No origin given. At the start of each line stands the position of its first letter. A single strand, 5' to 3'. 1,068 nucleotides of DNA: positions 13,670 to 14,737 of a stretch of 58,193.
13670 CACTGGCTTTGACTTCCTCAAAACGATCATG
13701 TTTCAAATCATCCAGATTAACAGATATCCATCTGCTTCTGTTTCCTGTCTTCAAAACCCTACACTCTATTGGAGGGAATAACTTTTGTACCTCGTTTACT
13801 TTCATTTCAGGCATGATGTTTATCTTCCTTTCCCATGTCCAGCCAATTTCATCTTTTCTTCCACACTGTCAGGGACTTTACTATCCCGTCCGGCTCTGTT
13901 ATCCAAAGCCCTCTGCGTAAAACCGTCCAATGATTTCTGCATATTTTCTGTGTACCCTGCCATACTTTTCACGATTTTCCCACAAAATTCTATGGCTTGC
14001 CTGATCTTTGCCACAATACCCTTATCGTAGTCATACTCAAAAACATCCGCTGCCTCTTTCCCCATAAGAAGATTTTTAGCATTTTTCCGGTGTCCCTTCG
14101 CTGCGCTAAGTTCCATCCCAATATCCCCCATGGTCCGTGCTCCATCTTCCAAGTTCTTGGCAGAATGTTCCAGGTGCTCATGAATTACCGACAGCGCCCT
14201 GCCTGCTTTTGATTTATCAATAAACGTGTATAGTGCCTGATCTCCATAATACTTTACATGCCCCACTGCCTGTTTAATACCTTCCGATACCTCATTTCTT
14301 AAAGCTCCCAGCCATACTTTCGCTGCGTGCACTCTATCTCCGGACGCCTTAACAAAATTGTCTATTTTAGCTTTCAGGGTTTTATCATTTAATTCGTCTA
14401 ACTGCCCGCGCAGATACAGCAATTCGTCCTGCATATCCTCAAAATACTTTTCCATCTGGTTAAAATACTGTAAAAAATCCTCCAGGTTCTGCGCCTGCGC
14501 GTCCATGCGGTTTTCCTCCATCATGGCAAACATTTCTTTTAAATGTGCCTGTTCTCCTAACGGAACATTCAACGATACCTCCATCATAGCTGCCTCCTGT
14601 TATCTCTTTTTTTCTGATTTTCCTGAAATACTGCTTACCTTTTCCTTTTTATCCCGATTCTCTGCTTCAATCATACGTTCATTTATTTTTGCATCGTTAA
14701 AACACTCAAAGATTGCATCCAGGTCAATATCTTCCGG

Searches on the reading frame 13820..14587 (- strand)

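Call 40: search_protein_families(library=pfam, proteins=[window:13820-14587:-], max_evalue=0.01)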
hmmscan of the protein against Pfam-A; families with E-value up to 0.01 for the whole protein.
window:13820-14587:- (255 aa): 3 families
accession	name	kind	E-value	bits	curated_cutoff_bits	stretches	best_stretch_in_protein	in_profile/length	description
PF20379.3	DUF6674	-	5e-42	144.7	28.5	1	12-247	1-227/251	Family of unknown function (DUF6674)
PF01442.23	Apolipoprotein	-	0.0062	16.7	90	0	14-153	44-177/190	Apolipoprotein A1/A4/E domain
PF15450.11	CCDC154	-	0.007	15.4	28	0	4-101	369-464/530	Coiled-coil domain-containing protein 154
